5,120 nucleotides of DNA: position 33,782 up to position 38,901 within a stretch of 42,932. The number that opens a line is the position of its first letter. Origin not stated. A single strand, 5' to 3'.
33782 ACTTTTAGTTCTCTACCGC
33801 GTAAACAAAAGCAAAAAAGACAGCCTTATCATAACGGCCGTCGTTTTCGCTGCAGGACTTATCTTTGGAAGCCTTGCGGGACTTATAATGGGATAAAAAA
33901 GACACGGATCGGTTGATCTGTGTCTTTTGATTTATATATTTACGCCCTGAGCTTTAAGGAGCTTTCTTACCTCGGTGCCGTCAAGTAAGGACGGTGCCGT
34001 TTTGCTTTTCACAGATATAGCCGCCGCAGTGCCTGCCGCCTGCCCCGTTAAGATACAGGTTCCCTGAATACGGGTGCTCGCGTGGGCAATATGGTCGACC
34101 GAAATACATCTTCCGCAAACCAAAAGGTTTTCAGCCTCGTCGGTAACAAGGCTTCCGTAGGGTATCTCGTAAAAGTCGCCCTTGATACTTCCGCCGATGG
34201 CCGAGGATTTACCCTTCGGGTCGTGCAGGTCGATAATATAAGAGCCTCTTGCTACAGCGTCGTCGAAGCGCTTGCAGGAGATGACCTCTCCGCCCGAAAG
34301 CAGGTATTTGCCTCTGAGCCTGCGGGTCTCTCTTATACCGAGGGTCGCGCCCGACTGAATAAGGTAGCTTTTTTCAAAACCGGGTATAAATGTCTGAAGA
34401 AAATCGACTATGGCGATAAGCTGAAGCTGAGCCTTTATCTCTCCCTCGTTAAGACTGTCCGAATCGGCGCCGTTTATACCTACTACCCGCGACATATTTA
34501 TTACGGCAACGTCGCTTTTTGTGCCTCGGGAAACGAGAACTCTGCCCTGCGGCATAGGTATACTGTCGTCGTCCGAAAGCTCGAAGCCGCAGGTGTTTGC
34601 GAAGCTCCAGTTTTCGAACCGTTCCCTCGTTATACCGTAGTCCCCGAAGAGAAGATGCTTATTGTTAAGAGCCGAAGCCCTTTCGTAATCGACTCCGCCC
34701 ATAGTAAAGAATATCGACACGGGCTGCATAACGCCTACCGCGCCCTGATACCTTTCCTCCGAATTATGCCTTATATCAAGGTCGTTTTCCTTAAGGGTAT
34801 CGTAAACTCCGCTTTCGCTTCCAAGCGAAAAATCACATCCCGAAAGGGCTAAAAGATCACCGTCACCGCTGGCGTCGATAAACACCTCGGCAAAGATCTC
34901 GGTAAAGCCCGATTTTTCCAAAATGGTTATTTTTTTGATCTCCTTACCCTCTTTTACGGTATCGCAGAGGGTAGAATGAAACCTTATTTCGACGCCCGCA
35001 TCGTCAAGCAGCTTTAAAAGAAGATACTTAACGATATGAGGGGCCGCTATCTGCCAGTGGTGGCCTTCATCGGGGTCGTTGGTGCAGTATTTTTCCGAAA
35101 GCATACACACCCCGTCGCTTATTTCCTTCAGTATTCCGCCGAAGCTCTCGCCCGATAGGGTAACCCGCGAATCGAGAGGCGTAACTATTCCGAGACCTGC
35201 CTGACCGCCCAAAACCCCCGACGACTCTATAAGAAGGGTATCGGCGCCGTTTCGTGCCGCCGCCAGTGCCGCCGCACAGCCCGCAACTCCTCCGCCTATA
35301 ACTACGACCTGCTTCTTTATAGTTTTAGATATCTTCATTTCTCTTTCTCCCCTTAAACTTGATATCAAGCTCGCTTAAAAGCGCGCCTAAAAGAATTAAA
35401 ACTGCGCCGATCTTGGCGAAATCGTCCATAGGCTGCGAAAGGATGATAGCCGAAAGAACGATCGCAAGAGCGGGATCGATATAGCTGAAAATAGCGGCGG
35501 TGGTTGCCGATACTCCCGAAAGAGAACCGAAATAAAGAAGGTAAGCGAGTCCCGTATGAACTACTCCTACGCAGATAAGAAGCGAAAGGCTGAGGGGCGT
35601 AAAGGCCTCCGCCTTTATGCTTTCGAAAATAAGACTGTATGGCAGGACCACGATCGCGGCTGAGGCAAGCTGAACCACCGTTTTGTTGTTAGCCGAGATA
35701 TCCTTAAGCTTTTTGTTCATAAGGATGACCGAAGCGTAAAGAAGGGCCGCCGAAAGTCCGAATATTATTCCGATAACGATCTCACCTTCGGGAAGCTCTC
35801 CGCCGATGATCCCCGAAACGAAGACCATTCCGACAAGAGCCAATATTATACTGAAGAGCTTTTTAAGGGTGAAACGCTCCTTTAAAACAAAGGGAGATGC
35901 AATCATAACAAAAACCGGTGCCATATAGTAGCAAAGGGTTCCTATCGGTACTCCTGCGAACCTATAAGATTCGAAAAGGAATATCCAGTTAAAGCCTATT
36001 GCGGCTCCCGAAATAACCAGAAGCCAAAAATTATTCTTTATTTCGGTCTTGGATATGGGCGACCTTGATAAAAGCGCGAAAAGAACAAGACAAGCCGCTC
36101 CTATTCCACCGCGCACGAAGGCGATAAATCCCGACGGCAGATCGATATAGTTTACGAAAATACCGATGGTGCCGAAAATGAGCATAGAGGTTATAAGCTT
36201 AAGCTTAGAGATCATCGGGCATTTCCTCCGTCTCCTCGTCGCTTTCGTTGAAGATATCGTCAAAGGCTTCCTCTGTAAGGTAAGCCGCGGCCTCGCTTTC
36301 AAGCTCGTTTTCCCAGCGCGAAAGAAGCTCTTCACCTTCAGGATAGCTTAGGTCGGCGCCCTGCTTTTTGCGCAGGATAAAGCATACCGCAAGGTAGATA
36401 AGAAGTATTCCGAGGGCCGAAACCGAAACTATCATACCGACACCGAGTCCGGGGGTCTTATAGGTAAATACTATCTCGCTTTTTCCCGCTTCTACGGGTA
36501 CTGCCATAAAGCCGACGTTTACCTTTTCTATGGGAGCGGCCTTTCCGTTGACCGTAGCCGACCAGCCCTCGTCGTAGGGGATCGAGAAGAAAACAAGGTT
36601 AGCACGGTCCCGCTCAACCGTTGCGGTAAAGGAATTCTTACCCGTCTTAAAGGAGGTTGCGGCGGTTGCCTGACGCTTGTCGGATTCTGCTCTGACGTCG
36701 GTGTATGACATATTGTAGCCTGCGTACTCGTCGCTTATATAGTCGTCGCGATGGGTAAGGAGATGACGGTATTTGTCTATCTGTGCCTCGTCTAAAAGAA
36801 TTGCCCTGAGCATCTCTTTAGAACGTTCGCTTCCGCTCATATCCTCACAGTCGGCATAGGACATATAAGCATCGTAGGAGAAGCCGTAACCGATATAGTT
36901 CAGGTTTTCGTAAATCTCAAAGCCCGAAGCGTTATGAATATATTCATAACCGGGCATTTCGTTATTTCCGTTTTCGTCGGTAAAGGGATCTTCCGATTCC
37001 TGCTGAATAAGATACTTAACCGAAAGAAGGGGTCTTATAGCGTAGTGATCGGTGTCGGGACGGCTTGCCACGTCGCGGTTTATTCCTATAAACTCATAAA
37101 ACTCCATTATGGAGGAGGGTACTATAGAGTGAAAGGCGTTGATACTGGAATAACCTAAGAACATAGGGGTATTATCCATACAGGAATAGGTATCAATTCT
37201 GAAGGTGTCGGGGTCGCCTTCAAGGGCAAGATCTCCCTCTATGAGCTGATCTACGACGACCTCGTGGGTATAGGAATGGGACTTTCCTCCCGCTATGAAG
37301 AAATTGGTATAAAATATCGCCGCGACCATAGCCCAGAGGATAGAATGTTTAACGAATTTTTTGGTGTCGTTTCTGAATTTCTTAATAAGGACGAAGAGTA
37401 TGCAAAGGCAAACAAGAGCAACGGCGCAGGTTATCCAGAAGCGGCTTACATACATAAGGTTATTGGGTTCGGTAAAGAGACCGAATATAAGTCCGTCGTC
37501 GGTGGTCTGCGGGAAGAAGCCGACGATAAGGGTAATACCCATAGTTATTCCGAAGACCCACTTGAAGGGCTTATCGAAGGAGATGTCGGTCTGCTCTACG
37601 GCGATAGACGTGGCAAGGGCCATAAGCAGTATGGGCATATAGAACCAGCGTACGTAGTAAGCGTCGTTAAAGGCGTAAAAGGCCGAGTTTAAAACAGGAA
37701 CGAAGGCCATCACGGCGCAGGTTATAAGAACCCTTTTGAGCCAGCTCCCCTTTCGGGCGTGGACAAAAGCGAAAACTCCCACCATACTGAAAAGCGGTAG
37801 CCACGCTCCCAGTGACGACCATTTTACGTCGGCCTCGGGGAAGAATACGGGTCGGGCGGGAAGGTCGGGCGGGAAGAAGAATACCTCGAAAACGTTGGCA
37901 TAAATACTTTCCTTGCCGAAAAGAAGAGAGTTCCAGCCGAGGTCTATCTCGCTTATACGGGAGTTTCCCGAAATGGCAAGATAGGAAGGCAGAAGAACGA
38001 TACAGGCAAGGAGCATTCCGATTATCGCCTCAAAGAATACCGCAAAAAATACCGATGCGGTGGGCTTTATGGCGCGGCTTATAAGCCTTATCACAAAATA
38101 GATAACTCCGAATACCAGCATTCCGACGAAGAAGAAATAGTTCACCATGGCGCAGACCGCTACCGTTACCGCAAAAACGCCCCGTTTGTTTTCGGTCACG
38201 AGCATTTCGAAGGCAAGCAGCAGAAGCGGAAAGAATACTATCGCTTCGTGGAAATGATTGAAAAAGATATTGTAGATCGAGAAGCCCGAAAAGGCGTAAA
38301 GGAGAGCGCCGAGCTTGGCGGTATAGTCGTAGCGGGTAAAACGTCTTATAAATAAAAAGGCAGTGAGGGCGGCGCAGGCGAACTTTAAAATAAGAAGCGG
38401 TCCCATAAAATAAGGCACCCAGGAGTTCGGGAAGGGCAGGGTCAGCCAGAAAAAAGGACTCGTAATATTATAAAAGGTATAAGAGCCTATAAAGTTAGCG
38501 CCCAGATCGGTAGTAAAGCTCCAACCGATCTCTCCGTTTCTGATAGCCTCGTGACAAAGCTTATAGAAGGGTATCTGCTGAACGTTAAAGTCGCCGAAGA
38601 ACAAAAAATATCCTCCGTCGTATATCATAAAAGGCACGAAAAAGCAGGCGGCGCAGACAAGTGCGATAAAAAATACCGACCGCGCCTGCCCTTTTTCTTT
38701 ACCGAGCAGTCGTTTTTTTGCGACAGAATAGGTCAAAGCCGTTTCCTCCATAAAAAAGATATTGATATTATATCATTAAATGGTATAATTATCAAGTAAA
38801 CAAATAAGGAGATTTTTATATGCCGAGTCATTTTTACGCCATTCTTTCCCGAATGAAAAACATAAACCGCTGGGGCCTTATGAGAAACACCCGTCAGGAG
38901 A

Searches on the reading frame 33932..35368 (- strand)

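Call 61: search_protein_families(library=pfam, proteins=[window:33932-35368:-], max_evalue=0.01)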
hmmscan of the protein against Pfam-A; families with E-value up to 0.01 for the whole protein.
window:33932-35368:- (478 aa): 10 families
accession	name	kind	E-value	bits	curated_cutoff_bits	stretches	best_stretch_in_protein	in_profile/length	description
PF12831.13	FAD_oxidored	-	5.3e-101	339.3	27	1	20-471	1-416/416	FAD dependent oxidoreductase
PF01266.30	DAO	-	1.3e-07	32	27.9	1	21-56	2-38/353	FAD dependent oxidoreductase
PF01134.28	GIDA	-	2.4e-07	30.6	22.1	1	20-48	1-29/391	Glucose inhibited division protein A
PF03486.20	HI0933_like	-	6.5e-07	29.5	50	1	20-54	2-36/244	HI0933-like protein Rossmann domain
PF07992.20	Pyr_redox_2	-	6.7e-07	29.5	26.1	1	19-56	1-39/291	Pyridine nucleotide-disulphide oxidoreductase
PF00890.30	FAD_binding_2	-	1.1e-05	25.2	20.4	1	21-57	2-38/414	FAD binding domain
PF13450.12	NAD_binding_8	-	9.2e-05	23.1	21.9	1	23-57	1-35/68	NAD(P)-binding Rossmann-like domain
PF00070.33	Pyr_redox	-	0.00084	20.3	22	0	21-53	2-34/82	Pyridine nucleotide-disulphide oxidoreductase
PF01262.27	AlaDh_PNT_C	-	0.0012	18.7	23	1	18-48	28-58/214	Alanine dehydrogenase/PNT, C-terminal domain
PF01946.23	Thi4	-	0.0028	17.4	26.2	1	13-60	12-60/235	Thi4 family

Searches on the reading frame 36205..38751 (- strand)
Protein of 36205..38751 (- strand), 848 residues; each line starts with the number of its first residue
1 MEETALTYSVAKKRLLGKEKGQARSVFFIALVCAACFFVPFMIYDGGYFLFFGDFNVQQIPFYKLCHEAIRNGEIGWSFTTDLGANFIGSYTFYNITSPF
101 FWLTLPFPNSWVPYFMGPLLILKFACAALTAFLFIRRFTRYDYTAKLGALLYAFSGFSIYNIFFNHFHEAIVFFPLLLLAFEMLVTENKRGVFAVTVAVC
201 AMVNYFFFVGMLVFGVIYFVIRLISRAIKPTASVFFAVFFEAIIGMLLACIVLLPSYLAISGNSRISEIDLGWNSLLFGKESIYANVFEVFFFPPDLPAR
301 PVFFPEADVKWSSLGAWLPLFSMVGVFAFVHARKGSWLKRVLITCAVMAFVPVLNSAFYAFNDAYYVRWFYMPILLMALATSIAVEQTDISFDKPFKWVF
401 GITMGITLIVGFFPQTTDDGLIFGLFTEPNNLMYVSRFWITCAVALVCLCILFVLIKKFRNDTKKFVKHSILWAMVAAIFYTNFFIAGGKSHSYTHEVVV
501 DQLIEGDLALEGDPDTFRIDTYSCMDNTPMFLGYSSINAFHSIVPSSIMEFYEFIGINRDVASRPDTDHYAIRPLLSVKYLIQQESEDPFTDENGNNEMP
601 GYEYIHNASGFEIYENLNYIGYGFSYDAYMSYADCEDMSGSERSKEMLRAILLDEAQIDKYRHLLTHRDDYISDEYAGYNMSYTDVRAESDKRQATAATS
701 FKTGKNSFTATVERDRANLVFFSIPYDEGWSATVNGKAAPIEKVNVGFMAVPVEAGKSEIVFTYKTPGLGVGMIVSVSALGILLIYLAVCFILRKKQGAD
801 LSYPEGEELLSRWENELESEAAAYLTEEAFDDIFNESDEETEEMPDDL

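Call 61: search_protein_families(library=pfam, proteins=[window:36205-38751:-], max_evalue=0.01)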
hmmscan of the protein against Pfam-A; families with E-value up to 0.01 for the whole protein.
window:36205-38751:- (848 aa): 1 family
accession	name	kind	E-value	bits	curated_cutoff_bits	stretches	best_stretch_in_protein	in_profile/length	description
PF09586.16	YfhO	-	1.3e-85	288.9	28.5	2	27-656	2-624/835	Bacterial membrane protein YfhO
